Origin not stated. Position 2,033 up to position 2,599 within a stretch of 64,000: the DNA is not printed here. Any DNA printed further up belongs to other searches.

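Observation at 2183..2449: Crh-like HPr paralog that lacks the phosphorylatable His15 (replaced by Thr) but keeps the regulatory Ser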

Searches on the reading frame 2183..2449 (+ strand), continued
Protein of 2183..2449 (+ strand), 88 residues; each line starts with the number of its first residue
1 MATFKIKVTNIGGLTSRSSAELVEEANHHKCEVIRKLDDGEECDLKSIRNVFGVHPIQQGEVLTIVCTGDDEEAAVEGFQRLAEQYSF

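Call 36: predict_structure(alignment_id=A1)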
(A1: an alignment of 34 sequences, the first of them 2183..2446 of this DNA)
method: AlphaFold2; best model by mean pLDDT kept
length: 88 residues; sequences in the alignment: 34
mean_pLDDT: 88.1   pTM: 0.77
mean pLDDT of the five models: 88.1, 84.5, 82.6, 82.1, 81.1
residues with pLDDT >= 90: 41; 70-90: 44; 50-70: 3; < 50: 0
segments of 3 or more residues with pLDDT < 50: none
pLDDT, mean of each block of 10 residues (from residue 1): 90 87 94 88 87 78 92 94 82
secondary structure, 60 per line:
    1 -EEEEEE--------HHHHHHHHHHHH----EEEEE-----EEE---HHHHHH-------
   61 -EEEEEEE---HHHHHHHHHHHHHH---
elements in order: E2-7 H16-27 E32-36 E42-44 H48-53 E62-68 H72-85
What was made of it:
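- On PTS-HPr superfamily (Pfam PF00381): The AlphaFold2 model has pLDDT 88 and pTM 0.77 with the correct topology (call 36).
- Checked: The AlphaFold2 model (pLDDT 88.1, pTM 0.77) has the HPr beta-alpha-beta-beta-alpha-beta-alpha topology (call 36).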

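Call 40: search_protein_representatives(alignment_id=A1)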
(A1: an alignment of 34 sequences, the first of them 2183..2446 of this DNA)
Query: 34 sequences, 88 profile positions. Proteins with E-value up to 0.001 (for the whole library): 1451; up to 1e-10: 24; up to 1e-30: 2. The best 150 are listed.
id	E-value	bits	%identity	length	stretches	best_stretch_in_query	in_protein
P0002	6.0e-42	157.5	-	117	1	1-88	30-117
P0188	1.8e-37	143.1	-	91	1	1-88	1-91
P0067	5.2e-25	103.2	-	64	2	1-44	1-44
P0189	9.1e-24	99.3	-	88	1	1-88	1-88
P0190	3.0e-20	88.0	-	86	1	1-88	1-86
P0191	3.4e-20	87.8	-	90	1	1-84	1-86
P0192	6.0e-20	87.0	-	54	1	35-88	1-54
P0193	8.0e-18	80.2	-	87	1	1-79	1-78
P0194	6.3e-17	77.3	-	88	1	1-85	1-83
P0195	3.2e-16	75.1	-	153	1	19-88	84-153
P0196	6.9e-15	70.8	-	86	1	1-88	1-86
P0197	1.1e-14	70.1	-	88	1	1-86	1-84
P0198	2.1e-14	69.2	-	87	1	3-80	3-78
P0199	2.8e-14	68.8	-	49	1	1-40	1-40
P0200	9.3e-14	67.2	-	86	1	1-69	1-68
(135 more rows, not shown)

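Call 44: fold_search(model_id=the predicted structure, library=pdb)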
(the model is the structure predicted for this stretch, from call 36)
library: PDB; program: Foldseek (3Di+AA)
matches with E <= 10: 573; with E <= 0.001: 37
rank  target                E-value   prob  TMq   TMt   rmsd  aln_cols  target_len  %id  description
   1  1poh                  2.2e-07  1.00  0.83  0.86   1.7        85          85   29  THE 2.0 ANGSTROMS RESOLUTION STRUCTURE OF ESCHERICHIA COLI HISTIDINE-CONTAINING PHOSPHOCARRIER PROTEIN HPR: A REDETERMIN (released 1994-01-31)
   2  3le3_A                3.7e-07  1.00  0.86  0.86   1.4        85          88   28  Crystal structure of apoHPr monomer from Thermoanaerobacter tengcongensis (released 2010-12-15)
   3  3lfg_B                3.7e-07  1.00  0.85  0.84   1.5        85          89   28  Crystal structure of HPr-C-His from Thermoanaerobacter tengcongensis (released 2010-12-15)
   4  9s8k_G                4.2e-07  1.00  0.83  0.87   1.5        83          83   30  Structure of glycogen phosphorylase - tetrameric form - in complex with HPr from Escherichia coli (released 2026-04-08)
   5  1cm2                  4.4e-07  1.00  0.84  0.87   1.7        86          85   29  STRUCTURE OF HIS15ASP HPR AFTER HYDROLYSIS OF RINGED SPECIES. (released 2000-05-17)
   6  3lnw_A                4.4e-07  1.00  0.83  0.85   1.7        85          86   28  Close correlation of protein thermostability and self-buried area rate revealed by crystal structure of HPr from Therm (released 2011-02-16)
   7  2hpr                  5.1e-07  1.00  0.86  0.87   1.3        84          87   28  HISTIDINE-CONTAINING PHOSPHOCARRIER PROTEIN HPR MUTANT WITH MET 51 REPLACED BY VAL AND SER 83 REPLACED BY CYS (M51V, S83 (released 1993-01-15)
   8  4xwj_B                5.4e-07  1.00  0.83  0.87   1.6        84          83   30  Histidine-containing phosphocarrier protein (HPr) and antisigma factor Rsd complex (released 2015-10-21)
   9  1zvv_J                5.4e-07  1.00  0.81  0.84   2.0        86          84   28  Crystal structure of a ccpa-crh-dna complex (released 2006-02-07)
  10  1opd                  6.6e-07  1.00  0.85  0.88   1.6        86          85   28  HISTIDINE-CONTAINING PROTEIN (HPR), MUTANT WITH SER 46 REPLACED BY ASP (S46D) (released 1997-08-20)
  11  9s8b_D                6.6e-07  1.00  0.84  0.87   1.7        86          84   29  Structure of glycogen phosphorylase - dimeric form - in complex with HPr from Escherichia coli (released 2026-04-08)
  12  3le1_A                7.0e-07  1.00  0.84  0.85   1.6        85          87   28  Crystal structure of apoHPr monomer from Thermoanaerobacter tengcongensis (released 2010-12-15)
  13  3ccd_A                8.0e-07  1.00  0.82  0.85   1.7        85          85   29  1.0 A Structure of Post-Succinimide His15Asp HPr (released 2008-10-21)
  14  1ptf                  8.0e-07  1.00  0.78  0.78   2.2        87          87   26  THE 1.6 ANGSTROMS STRUCTURE OF HISTIDINE-CONTAINING PHOSPHOTRANSFER PROTEIN HPR FROM STREPTOCOCCUS FAECALIS (released 1994-01-31)
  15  2fep_S                1.0e-06  1.00  0.88  0.89   1.3        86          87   28  Structure of truncated CcpA in complex with P-Ser-HPr and Sulfate ions (released 2006-06-27)
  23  7x7h_B                3.3e-06  1.00  0.81  0.84   1.9        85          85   25  Crystal structure of Fructose regulator/Histidine phosphocarrier protein complex from Vibrio cholerae (released 2023-03-15)
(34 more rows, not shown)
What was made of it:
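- On PTS-HPr superfamily (Pfam PF00381): Foldseek gives TM 0.81-0.88 and rmsd 1.3-2.0 A to HPr and Crh structures (call 44).
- Checked: It matches HPr and Crh structures at TM 0.81-0.88, including HPr in the CcpA and HprK/P complexes (call 44).
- HPr complexes with non-PTS partners are solved structures (glycogen phosphorylase 9s8k, Rsd 4xwj and FruR 7x7h appear among the fold hits, call 44).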

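Call 53: find_homologous_proteins(query=A2, max_evalue=0.000001)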
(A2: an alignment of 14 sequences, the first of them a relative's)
Query A2 (14 sequences) (87 aa, profile of the alignment): 489 proteins with E <= 0.000001 among 2085 candidates; the best 120 are listed.
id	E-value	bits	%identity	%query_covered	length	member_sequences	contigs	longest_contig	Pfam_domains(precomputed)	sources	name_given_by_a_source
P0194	1.4e-31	126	47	93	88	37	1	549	PF00381.25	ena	-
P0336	2.0e-31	125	51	82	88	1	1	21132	PF00381.25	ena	-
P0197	4.0e-31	124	35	91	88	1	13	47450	PF00381.25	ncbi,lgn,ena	-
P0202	4.5e-31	124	47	100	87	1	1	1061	PF00381.25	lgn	-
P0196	6.4e-31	124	38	78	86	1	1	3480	PF00381.25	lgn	-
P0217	1.3e-30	123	43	100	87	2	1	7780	PF00381.25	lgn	-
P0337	1.5e-30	123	99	100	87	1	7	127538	PF00381.25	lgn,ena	-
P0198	1.9e-30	122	100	100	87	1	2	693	PF00381.25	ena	-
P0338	2.3e-30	122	90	100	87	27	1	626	PF00381.25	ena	-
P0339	2.9e-30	122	98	100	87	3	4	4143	PF00381.25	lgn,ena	-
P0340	5.0e-30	121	37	90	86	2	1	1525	PF00381.25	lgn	-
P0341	5.0e-30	121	51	100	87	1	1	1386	PF00381.25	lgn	-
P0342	6.7e-30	121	90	100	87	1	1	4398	PF00381.25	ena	-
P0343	8.8e-30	120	89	100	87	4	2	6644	PF00381.25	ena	-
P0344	9.0e-30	120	44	92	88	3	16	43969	PF00381.25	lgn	-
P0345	1.0e-29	120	86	100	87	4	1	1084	PF00381.25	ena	-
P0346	1.4e-29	119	86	100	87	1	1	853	PF00381.25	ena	-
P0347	1.6e-29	119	87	100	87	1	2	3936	PF00381.25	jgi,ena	jgi:phosphotransferase system HPr (HPr) family protein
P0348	1.6e-29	119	89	100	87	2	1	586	PF00381.25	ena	-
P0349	1.8e-29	119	85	100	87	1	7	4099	PF00381.25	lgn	-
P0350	2.2e-29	119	48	91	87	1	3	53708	PF00381.25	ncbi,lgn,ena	-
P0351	2.4e-29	119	51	100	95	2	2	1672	PF00381.25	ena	-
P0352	2.6e-29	119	48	91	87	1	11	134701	PF00381.25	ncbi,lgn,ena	-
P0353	2.7e-29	119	40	92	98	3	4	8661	PF00381.25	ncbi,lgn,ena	-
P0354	2.7e-29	119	87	100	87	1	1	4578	PF00381.25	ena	-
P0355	3.6e-29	118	52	100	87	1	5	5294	PF00381.25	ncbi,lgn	-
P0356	4.2e-29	118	55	76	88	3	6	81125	PF00381.25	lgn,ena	-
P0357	5.2e-29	118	49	78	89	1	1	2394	PF00381.25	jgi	-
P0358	5.2e-29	118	45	89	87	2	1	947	PF00381.25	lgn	-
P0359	5.4e-29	118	51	100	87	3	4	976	PF00381.25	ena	-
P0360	6.2e-29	117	83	100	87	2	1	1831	PF00381.25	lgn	-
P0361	6.6e-29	117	52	77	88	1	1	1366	PF00381.25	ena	-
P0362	7.1e-29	117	87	100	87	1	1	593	PF00381.25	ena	-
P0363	8.4e-29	117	42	92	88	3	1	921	PF00381.25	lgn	-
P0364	8.8e-29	117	52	77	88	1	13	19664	PF00381.25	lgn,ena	-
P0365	1.0e-28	117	52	100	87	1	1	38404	PF00381.25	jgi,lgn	-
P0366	1.1e-28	117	49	92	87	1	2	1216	PF00381.25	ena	-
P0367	1.3e-28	116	43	92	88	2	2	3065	PF00381.25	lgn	-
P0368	1.3e-28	116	80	100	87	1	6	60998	PF00381.25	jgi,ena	-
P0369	1.3e-28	116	45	84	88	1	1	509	PF00381.25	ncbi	-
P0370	1.4e-28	116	45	100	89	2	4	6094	PF00381.25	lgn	-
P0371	1.4e-28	116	47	89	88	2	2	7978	PF00381.25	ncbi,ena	-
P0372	1.6e-28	116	80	100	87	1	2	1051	PF00381.25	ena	-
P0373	1.6e-28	116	50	79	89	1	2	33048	PF00381.25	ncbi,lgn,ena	-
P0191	2.1e-28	116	38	93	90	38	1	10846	PF00381.25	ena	-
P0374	2.2e-28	116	52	76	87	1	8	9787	PF00381.25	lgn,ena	-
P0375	2.2e-28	116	79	100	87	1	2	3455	PF00381.25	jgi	-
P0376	2.5e-28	116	44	89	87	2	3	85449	PF00381.25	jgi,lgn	-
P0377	2.6e-28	115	38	98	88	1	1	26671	PF00381.25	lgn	-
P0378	2.7e-28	115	37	98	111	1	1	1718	PF00381.25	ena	-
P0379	3.0e-28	115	50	79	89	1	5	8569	PF00381.25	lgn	-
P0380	3.2e-28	115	84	100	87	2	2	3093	PF00381.25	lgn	-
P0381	3.3e-28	115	52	76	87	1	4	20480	PF00381.25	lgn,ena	-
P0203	3.3e-28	115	42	92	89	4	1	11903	PF00381.25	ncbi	-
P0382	3.4e-28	115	48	92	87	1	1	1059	PF00381.25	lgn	-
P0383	3.4e-28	115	40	92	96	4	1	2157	PF00381.25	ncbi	-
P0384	3.6e-28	115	37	98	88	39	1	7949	PF00381.25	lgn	-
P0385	3.7e-28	115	46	87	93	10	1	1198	PF00381.25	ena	-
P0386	4.3e-28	115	44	84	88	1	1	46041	PF00381.25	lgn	-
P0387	4.4e-28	115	47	79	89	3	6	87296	PF00381.25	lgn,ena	-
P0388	4.6e-28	115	47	93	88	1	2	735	PF00381.25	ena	-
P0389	4.8e-28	115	45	89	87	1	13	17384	PF00381.25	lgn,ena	-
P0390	5.3e-28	114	41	91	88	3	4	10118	PF00381.25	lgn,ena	-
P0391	6.7e-28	114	41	92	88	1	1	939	PF00381.25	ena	-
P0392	6.9e-28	114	51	85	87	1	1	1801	PF00381.25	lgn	-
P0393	7.2e-28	114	44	100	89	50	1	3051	PF00381.25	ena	-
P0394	7.5e-28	114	53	89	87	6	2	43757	PF00381.25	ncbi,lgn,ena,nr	ncbi:TPA: HPr family phosphocarrier protein [bacterium]|nr:HPr family phosphocarrier protein [bacter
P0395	7.6e-28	114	53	62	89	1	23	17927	PF00381.25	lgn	-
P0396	8.0e-28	114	45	85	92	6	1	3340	PF00381.25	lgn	-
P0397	8.5e-28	114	46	85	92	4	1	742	PF00381.25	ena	-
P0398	8.7e-28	114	42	100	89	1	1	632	PF00381.25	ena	-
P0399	9.8e-28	114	50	76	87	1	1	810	PF00381.25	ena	-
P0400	9.9e-28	114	48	98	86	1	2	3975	PF00381.25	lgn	-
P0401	1.1e-27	113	47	86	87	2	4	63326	PF00381.25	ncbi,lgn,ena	-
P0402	1.1e-27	113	44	89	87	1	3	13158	PF00381.25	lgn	-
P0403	1.1e-27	113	45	86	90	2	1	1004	PF00381.25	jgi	jgi:phosphocarrier protein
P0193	1.1e-27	113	46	76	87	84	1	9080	PF00381.25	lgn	-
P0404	1.2e-27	113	41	100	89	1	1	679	PF00381.25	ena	-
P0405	1.2e-27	113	66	100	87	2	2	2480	PF00381.25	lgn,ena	-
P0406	1.2e-27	113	47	79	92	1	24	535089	PF00381.25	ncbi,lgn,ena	-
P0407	1.4e-27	113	46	92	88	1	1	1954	PF00381.25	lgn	-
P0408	1.4e-27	113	36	98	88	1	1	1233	PF00381.25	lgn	-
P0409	1.4e-27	113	41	100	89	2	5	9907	PF00381.25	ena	-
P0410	1.4e-27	113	37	98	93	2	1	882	PF00381.25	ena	-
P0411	1.4e-27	113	37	98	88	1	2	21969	PF00381.25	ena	-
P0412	1.6e-27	113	44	89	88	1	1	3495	PF00381.25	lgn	-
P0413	1.6e-27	113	39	91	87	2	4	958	PF00381.25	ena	-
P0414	1.8e-27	113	47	76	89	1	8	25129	PF00381.25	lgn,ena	-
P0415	1.8e-27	113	54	85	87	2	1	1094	PF00381.25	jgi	jgi:phosphocarrier protein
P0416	1.8e-27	113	47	84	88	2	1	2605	PF00381.25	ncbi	-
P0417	1.9e-27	113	49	89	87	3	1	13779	PF00381.25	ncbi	-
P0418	2.0e-27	113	37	98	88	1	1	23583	PF00381.25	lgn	-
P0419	2.0e-27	113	43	86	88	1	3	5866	PF00381.25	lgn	-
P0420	2.1e-27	113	36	98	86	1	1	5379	PF00381.25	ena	-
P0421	2.1e-27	113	42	100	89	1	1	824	PF00381.25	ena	-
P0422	2.2e-27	112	43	100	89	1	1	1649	PF00381.25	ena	-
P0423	2.2e-27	112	52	74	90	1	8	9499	PF00381.25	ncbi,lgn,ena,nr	ncbi:MAG: HPr family phosphocarrier protein [Bacillales bacterium]|nr:HPr family phosphocarrier prot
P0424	2.2e-27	112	37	98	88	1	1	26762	PF00381.25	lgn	-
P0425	2.3e-27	112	37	98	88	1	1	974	PF00381.25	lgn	-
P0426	2.5e-27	112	44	91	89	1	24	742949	PF00381.25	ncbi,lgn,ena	-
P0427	2.7e-27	112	37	98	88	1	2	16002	PF00381.25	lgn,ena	-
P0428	2.8e-27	112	37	98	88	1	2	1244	PF00381.25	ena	-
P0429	2.9e-27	112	48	84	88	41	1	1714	PF00381.25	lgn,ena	-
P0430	2.9e-27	112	40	84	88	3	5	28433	PF00381.25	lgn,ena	-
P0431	3.1e-27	112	63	100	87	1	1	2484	PF00381.25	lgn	-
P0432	3.1e-27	112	42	100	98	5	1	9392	PF00381.25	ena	-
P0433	3.3e-27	112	36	98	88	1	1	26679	PF00381.25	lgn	-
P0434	3.4e-27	112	37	98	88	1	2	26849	PF00381.25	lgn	-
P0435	3.4e-27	112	43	72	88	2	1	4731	PF00381.25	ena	-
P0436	3.6e-27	112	55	74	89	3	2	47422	PF00381.25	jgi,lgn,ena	jgi:phosphocarrier protein HPr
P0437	3.7e-27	112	46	100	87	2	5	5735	PF00381.25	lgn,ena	-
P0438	3.8e-27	112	46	86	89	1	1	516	PF00381.25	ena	-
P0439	3.8e-27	112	44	86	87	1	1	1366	PF00381.25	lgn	-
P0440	4.0e-27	112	48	84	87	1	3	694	PF00381.25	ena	-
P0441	4.1e-27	112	37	98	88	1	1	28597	PF00381.25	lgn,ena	-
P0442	4.3e-27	112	42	100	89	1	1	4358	PF00381.25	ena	-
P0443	4.5e-27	111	40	84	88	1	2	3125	PF00381.25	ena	-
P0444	4.7e-27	111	37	98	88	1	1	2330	PF00381.25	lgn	-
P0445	5.0e-27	111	47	89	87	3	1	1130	PF00381.25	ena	-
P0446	5.0e-27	111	37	98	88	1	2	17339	PF00381.25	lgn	-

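Call 55: find_encoding_contigs(protein=P0426, flank=10000, max_places=2)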
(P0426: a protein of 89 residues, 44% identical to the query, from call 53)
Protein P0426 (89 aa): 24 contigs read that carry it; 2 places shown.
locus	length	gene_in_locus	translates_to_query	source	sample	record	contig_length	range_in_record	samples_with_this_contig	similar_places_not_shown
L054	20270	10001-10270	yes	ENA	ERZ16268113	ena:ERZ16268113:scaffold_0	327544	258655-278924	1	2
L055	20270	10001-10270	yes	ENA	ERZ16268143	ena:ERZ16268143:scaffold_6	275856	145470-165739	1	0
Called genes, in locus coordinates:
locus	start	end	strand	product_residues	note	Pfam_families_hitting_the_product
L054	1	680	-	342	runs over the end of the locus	PF00528:BPD_transp_1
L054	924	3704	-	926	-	PF00496:SBP_bac_5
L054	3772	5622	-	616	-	-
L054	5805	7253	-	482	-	PF00999:Na_H_Exchanger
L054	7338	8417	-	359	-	PF01663:Phosphodiest (weak), PF01676:Metalloenzyme (faint), PF01663:Phosphodiest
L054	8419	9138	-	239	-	PF01479:S4 (weak), PF00849:PseudoU_synth_2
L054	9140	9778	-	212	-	PF00753:Lactamase_B, PF19583:ODP (weak), PF23023:Anti-Pycsar_Apyc1, PF12706:Lactamase_B_2 (weak)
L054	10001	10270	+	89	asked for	PF00381:PTS-HPr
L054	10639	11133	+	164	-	PF13749:HATPase_c_4, PF13412:HTH_24, PF08220:HTH_DeoR, PF08279:HTH_11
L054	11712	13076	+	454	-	PF01554:MatE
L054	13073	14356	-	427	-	PF01381:HTH_3, PF12844:HTH_19, PF13443:HTH_26 (weak), PF13560:HTH_31, PF15731:MqsA_antitoxin (faint)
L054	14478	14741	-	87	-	PF12637:TSCPD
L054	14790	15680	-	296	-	PF00535:Glycos_transf_2, PF10111:Glyco_tranf_2_2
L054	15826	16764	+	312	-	PF00056:Ldh_1_N, PF02866:Ldh_1_C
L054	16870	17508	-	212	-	PF02677:QueH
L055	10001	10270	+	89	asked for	PF00381:PTS-HPr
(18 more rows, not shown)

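Call 56: find_encoding_contigs(protein=P0406, flank=10000, max_places=2)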
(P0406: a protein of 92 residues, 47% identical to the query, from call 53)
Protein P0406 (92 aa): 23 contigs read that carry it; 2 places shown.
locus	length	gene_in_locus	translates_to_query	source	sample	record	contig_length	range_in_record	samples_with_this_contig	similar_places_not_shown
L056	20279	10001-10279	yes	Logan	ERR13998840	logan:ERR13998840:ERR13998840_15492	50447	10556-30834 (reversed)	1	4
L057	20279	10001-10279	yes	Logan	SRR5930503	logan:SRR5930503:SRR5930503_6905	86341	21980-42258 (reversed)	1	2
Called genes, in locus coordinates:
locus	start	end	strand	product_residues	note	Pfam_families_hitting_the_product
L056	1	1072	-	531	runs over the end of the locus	PF28550:DUF8436, PF21688:FAD-depend_C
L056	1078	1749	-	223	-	PF02254:TrkA_N, PF02080:TrkA_C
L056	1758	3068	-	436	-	PF02386:TrkH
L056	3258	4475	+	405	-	PF01545:Cation_efflux, PF16916:ZT_dimer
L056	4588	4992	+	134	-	PF00011:HSP20, PF17886:ArsA_HSP20 (weak)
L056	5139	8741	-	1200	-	PF01855:POR_N, PF17147:PFOR_II, PF01558:POR, PF00037:Fer4 (weak), PF12837:Fer4_6 (weak), PF12838:Fer4_7, PF13237:Fer4_10 (weak), PF02775:TPP_enzyme_C, +4 more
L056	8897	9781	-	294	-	PF00483:NTP_transferase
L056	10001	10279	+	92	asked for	PF00381:PTS-HPr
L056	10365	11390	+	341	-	PF01168:Ala_racemase_N, PF00842:Ala_racemase_C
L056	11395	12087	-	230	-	PF02397:Bac_transf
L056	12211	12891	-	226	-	PF19567:CpsB_CapC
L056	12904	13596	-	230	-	PF01656:CbiA, PF09140:MipZ (weak), PF13614:AAA_31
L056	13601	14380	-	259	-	PF02706:Wzz (weak)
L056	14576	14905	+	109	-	PF01381:HTH_3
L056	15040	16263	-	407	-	PF01210:NAD_Gly3P_dh_N (faint), PF02737:3HCDH_N, PF03721:UDPG_MGDP_dh_N, PF00984:UDPG_MGDP_dh, PF03720:UDPG_MGDP_dh_C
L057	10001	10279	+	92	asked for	PF00381:PTS-HPr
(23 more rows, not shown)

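Call 58: find_encoding_contigs(protein=P0337, flank=10000, max_places=2)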
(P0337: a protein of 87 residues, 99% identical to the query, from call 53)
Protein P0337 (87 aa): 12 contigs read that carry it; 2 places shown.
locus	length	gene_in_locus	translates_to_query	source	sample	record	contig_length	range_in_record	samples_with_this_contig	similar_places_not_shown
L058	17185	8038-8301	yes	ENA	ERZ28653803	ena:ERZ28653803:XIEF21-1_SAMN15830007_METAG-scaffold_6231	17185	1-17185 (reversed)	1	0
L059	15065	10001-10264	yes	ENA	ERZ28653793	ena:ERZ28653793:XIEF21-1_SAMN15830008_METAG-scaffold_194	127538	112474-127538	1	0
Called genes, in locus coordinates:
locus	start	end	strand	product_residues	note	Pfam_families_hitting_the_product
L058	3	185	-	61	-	?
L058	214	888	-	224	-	PF00297:Ribosomal_L3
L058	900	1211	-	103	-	PF00338:Ribosomal_S10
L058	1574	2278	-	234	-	PF03099:BPL_LplA_LipB, PF02237:BPL_C (weak)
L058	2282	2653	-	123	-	-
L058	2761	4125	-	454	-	PF03977:OAD_beta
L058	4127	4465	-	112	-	PF25984:BSH_YknX (faint), PF00364:Biotin_lipoyl, PF25973:BSH_CzcB (faint)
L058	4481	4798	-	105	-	PF04277:OAD_gamma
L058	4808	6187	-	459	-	PF00682:HMGL-like, PF02436:PYC_OADA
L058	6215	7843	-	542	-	PF01293:PEPCK_ATP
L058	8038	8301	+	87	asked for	PF00381:PTS-HPr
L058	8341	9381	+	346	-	PF01168:Ala_racemase_N, PF00842:Ala_racemase_C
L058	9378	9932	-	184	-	PF04892:VanZ-LLP1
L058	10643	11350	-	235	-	PF04298:Zn_peptidase_2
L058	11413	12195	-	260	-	PF13679:Methyltransf_32, PF13847:Methyltransf_31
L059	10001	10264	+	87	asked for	PF00381:PTS-HPr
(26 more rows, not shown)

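Call 59: find_encoding_contigs(protein=P0352, flank=10000, max_places=2)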
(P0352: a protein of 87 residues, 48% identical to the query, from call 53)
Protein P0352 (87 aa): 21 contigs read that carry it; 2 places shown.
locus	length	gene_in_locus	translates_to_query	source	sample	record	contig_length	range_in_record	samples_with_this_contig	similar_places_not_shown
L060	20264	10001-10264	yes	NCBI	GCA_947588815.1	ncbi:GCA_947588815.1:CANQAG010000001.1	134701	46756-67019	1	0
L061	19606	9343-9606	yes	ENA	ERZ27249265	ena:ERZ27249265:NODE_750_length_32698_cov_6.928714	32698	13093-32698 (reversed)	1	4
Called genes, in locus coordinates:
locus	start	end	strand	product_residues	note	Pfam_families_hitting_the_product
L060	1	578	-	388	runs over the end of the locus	PF00465:Fe-ADH, PF13685:Fe-ADH_2, PF25137:ADH_Fe_C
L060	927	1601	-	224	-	PF01520:Amidase_3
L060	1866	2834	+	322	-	PF01381:HTH_3, PF12844:HTH_19, PF13560:HTH_31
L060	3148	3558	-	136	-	PF00380:Ribosomal_S9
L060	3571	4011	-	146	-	PF00572:Ribosomal_L13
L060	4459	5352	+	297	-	PF00294:PfkB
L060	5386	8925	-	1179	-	PF01855:POR_N, PF17147:PFOR_II, PF01558:POR, PF13534:Fer4_17 (faint), PF00037:Fer4 (weak), PF12838:Fer4_7, PF13237:Fer4_10 (weak), PF02775:TPP_enzyme_C, +4 more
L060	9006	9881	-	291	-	PF00483:NTP_transferase, PF12804:NTP_transf_3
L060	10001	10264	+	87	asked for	PF00381:PTS-HPr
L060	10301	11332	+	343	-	PF01168:Ala_racemase_N, PF00842:Ala_racemase_C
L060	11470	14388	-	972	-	PF13306:LRR_5, PF09479:Flg_new (weak)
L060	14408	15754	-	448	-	-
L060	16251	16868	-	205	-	PF00485:PRK, PF13238:AAA_18 (weak)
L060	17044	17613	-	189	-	-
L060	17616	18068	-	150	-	-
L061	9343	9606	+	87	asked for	PF00381:PTS-HPr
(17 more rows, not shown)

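Call 74: list_cluster_members(proteins=[window:2183-2446:+, window:5422-6672:-, window:26606-29110:+])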
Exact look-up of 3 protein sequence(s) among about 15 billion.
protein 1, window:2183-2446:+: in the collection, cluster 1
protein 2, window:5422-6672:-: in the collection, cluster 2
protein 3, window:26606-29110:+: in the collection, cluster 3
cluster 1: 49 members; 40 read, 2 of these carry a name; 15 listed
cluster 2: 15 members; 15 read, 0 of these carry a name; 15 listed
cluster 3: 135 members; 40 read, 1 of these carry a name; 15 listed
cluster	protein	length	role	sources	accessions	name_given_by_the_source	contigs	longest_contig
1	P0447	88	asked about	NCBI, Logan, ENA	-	-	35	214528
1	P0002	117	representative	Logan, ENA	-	-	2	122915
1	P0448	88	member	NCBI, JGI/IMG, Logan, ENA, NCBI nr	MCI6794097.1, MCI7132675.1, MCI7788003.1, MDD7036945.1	MAG: HPr family phosphocarrier protein [Mollicutes bacterium] | HPr family phosphocarrier protein [Mollicutes bacterium]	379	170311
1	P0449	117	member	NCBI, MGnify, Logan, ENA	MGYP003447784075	CR=1 FL=1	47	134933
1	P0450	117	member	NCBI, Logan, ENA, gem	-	-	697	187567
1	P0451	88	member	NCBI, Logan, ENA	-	-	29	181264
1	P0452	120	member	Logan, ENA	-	-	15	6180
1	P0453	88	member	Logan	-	-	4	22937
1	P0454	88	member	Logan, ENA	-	-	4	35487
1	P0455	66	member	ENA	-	-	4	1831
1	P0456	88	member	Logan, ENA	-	-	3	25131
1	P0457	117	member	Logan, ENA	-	-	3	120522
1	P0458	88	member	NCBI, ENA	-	-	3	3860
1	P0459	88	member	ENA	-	-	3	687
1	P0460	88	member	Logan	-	-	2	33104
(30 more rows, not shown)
